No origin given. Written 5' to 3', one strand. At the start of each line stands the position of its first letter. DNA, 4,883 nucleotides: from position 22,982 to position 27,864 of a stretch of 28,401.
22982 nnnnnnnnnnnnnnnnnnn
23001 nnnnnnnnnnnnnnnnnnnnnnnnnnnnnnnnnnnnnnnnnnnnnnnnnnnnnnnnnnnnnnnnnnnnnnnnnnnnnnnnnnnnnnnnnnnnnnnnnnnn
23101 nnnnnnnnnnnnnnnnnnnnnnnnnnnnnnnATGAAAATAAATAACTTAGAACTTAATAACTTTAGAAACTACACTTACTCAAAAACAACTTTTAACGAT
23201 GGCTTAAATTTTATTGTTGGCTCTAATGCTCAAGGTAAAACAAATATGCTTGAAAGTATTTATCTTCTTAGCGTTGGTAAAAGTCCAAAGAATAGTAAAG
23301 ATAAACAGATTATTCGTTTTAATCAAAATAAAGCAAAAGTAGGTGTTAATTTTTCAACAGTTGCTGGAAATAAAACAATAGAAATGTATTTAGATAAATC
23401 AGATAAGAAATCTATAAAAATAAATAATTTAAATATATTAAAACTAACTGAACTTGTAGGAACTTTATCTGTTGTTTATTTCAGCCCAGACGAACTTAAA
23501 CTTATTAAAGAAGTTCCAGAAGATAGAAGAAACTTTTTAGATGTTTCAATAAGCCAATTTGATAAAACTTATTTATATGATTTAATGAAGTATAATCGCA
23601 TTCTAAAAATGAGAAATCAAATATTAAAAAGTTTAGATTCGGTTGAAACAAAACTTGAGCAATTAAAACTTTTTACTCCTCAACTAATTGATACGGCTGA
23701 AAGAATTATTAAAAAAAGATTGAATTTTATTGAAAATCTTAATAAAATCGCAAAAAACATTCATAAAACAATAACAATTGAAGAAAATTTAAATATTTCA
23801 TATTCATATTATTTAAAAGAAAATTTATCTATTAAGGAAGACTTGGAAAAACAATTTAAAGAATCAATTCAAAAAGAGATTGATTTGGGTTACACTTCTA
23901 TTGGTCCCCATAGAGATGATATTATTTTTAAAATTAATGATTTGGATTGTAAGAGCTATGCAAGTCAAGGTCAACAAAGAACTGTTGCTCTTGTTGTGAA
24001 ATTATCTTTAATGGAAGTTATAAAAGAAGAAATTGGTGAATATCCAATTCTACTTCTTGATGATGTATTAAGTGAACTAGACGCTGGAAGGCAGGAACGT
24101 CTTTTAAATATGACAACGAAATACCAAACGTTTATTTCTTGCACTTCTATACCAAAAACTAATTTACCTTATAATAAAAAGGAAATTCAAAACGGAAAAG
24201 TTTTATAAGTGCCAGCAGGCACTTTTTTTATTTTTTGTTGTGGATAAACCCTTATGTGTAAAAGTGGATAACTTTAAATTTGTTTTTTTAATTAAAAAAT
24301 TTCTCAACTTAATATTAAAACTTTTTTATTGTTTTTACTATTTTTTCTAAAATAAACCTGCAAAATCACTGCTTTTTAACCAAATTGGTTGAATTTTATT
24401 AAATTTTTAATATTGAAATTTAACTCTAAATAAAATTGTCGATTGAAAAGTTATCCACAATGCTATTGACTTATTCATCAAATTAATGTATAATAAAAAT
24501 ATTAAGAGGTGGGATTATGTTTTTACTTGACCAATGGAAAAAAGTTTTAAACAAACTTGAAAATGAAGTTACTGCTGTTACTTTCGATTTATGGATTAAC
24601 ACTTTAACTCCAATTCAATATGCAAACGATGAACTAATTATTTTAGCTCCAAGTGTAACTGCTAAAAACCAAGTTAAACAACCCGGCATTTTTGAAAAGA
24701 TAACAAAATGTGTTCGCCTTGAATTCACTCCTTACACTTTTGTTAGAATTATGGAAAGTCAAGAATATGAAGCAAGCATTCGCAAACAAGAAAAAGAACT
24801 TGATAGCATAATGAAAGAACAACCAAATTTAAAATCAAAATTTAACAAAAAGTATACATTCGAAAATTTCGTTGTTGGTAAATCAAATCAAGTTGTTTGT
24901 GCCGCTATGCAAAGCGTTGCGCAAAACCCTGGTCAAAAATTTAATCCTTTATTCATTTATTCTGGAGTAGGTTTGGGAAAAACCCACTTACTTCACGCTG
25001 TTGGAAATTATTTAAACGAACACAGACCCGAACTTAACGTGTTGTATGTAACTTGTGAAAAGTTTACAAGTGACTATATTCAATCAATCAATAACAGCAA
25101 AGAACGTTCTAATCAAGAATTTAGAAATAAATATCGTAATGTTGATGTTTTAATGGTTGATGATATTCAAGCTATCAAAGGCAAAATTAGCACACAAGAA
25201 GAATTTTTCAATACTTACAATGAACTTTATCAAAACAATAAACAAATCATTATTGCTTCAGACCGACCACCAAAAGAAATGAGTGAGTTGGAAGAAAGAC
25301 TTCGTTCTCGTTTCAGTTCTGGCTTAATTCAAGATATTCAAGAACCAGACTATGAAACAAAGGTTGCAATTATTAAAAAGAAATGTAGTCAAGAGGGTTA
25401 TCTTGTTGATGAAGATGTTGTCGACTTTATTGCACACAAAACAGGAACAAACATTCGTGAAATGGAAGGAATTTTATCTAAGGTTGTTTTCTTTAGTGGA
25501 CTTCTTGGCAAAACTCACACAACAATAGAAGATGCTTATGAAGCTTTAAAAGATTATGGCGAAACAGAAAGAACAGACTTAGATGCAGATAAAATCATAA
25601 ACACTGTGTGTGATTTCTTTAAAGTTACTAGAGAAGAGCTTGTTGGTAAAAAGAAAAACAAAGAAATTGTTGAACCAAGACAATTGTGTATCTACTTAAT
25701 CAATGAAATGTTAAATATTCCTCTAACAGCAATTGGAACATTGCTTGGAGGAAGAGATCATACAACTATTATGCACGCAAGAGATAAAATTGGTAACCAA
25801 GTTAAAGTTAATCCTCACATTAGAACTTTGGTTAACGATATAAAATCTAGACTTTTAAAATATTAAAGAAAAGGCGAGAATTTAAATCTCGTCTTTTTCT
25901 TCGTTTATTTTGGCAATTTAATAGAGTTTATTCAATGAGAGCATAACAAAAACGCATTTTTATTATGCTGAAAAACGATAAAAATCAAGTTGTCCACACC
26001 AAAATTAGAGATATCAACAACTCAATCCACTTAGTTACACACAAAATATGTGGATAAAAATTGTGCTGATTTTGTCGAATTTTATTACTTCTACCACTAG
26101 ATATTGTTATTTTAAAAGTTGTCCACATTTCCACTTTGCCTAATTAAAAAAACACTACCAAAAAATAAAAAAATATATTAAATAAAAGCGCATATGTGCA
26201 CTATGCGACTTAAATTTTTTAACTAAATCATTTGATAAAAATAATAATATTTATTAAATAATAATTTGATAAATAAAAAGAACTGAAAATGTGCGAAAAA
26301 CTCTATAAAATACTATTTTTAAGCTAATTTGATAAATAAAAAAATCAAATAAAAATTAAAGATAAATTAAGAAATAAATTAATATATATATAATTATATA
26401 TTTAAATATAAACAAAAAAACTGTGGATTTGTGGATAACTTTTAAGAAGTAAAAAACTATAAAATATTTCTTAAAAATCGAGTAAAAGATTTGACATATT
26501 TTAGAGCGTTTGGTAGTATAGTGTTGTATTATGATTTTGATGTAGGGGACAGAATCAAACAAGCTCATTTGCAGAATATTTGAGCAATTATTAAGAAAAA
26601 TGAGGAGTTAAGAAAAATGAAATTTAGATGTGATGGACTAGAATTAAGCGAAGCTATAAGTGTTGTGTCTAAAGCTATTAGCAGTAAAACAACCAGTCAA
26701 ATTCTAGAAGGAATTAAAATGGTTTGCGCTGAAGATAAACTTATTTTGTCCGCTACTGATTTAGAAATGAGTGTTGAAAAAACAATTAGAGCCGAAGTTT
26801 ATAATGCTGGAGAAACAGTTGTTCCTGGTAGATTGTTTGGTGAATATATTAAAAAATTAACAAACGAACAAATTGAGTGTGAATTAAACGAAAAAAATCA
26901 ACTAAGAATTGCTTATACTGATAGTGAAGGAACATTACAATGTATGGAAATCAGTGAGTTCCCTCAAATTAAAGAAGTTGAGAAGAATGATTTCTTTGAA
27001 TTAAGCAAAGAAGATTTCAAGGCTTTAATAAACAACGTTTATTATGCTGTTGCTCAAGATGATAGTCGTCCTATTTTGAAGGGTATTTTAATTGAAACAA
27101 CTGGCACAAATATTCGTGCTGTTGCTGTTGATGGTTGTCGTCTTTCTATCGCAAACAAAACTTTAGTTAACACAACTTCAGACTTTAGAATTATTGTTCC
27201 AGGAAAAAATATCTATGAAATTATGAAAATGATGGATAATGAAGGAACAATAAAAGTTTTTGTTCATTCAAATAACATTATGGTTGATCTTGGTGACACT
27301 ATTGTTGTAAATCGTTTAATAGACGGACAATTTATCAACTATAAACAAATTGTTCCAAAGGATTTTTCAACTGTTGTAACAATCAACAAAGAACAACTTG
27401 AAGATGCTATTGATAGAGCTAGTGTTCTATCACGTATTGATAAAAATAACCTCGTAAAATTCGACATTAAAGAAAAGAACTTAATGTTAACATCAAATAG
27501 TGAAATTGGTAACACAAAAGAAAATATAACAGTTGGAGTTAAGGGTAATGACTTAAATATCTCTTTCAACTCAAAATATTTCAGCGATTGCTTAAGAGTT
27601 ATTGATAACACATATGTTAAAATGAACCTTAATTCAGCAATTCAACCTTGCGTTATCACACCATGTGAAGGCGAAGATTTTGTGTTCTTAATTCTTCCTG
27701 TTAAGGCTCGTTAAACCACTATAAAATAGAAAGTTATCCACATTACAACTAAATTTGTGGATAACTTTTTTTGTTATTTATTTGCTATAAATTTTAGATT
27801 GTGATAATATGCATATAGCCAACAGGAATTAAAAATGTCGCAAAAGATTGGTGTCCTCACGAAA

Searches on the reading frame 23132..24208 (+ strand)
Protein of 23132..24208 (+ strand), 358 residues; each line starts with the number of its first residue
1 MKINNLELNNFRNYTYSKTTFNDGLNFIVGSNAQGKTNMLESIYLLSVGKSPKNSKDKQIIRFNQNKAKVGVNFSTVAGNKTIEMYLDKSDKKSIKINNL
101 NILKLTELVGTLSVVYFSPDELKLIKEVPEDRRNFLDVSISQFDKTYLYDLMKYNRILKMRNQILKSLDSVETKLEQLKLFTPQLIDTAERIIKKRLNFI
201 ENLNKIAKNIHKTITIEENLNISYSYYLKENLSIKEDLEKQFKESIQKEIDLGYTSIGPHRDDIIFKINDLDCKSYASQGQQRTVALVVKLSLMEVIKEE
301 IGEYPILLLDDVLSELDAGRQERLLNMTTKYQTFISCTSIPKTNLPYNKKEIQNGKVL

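Call 9: search_protein_families(library=pfam, proteins=[window:23132-24208:+])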
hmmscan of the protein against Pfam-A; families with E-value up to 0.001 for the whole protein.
window:23132-24208:+ (358 aa): 5 families
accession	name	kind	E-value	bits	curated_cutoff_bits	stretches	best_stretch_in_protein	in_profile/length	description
PF02463.25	SMC_N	-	6.6e-18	65.4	40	1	3-332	2-187/220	RecF/RecN/SMC N terminal domain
PF13476.12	AAA_23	-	4.4e-09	37.7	27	1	6-247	2-198/201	AAA domain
PF13175.12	AAA_15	-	2.3e-07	31.2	32.1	1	1-261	1-239/374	AAA ATPase domain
PF13304.12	AAA_21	-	1.8e-05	25.4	27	0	25-326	1-281/304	AAA domain, putative AbiEii toxin, Type IV TA system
PF13514.12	AAA_27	-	2.3e-05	24.5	22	1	1-99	1-98/206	AAA domain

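Call 23: find_related_loci(query=window:23132-24208:+, collection=genome_contigs, flank=2500)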
Query window:23132-24208:+ (358 aa) in genome_contigs; peptide patterns used: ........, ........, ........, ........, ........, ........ (x = any residue, [..] = any of these).
598 stretches matched a pattern (row limit reached: there are more); 455 encode a relative of the query (tblastn E <= 1e-3); the best 80 are kept; 80 distinct loci.
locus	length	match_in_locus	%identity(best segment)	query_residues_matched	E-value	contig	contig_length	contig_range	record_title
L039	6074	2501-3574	90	1-358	0e+0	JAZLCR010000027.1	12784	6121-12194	MAG: Candidatus Onthoplasma sp. isolate T1900045048_TC20190041.MAGScoT_cleanbin_000033 SGB_4510_k141_2388381, whole geno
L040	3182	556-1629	88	1-358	0e+0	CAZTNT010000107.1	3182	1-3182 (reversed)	MAG TPA_asm: uncultured Lachnospiraceae bacterium isolate SRP315200_co1_283 genome assembly, contig: NODE_80580_length_3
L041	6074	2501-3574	91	1-358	0e+0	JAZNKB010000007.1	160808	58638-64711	MAG: Candidatus Onthoplasma sp. isolate T1900044677_TS20190143.MAGScoT_cleanbin_000026 SGB_1648_k141_1866107, whole geno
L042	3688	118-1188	90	1-357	0e+0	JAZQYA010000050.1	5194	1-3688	MAG: Candidatus Onthoplasma sp. isolate T1900045161_TC20190155.MAGScoT_cleanbin_000037 SGB_5065_k141_121899, whole genom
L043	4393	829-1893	73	1-355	2e-177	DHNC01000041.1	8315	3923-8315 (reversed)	MAG TPA_asm: Christensenella sp. UBA4626 UBA4626_contig_6231, whole genome shotgun sequence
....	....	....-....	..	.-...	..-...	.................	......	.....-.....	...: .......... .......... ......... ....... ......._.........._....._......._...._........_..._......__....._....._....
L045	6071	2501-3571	75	1-357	1e-173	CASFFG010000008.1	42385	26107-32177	uncultured Christensenella sp. isolate O38_L1_321321_idba_bin.26 genome assembly, contig: O38_L1_321321_idba_bin.26.fa_s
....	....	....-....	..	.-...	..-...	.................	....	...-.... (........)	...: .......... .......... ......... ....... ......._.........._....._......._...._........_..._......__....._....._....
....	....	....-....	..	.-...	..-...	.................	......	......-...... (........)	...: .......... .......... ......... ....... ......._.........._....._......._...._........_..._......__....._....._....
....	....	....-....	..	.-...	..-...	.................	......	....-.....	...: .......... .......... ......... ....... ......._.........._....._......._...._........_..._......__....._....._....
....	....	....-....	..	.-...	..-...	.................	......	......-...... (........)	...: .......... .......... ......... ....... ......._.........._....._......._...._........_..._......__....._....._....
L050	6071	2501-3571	68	1-357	1e-164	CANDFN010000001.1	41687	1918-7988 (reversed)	MAG TPA_asm: uncultured Clostridia bacterium isolate ERR6760067_bin.7_metawrap_v1.3_MAG genome assembly, contig: ERZ1280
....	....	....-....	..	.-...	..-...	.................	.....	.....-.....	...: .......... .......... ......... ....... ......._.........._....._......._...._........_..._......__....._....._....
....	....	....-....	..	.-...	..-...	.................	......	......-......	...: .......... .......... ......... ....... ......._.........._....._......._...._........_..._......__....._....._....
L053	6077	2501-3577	46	1-357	3e-102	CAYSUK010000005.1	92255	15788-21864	MAG TPA_asm: uncultured Christensenella sp. isolate SRP225648_co1_565 genome assembly, contig: NODE_304_length_92255_cov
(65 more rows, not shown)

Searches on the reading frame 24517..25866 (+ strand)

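Call 9: search_protein_families(library=pfam, proteins=[window:24517-25866:+])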
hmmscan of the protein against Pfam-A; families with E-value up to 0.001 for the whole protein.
window:24517-25866:+ (449 aa): 5 families
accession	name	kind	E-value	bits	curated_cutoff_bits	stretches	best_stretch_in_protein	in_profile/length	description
PF00308.24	Bac_DnaA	-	1.5e-67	227.2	23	1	110-272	2-161/162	Bacterial DnaA ATPAse domain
PF08299.17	Bac_DnaA_C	-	6.9e-26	90.5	31.5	1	358-425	2-69/69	Bacterial dnaA protein helix-turn-helix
PF11638.13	DnaA_N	-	4.1e-08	33.3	24.6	1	6-54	3-52/65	DnaA N-terminal domain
PF00004.35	AAA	-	2.1e-07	31.9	21.2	1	148-267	4-124/131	ATPase family associated with various cellular activities (AAA)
PF13401.12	AAA_22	-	0.00077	20.2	27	0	146-239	9-109/130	AAA domain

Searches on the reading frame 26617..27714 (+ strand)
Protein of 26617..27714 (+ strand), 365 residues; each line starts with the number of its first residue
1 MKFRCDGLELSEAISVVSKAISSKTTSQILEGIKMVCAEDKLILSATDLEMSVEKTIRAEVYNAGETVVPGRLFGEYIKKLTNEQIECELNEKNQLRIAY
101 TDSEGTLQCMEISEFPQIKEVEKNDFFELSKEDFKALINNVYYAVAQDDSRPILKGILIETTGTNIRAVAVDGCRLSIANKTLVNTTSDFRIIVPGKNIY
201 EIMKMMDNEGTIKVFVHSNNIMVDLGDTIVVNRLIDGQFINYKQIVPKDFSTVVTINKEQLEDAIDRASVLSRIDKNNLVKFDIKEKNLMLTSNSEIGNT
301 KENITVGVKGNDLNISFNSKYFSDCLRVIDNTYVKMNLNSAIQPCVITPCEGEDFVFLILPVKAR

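Call 9: search_protein_families(library=pfam, proteins=[window:26617-27714:+])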
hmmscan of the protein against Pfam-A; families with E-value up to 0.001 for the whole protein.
window:26617-27714:+ (365 aa): 3 families
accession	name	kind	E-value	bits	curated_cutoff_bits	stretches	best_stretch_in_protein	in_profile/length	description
PF00712.24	DNA_pol3_beta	-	1.9e-35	122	24.4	2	1-118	1-119/120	DNA polymerase III beta subunit, N-terminal domain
PF02767.21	DNA_pol3_beta_2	-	7e-33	113.8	27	2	129-239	2-114/116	DNA polymerase III beta subunit, central domain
PF02768.20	DNA_pol3_beta_3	-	8.7e-30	103.5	27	1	243-362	1-120/121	DNA polymerase III beta subunit, C-terminal domain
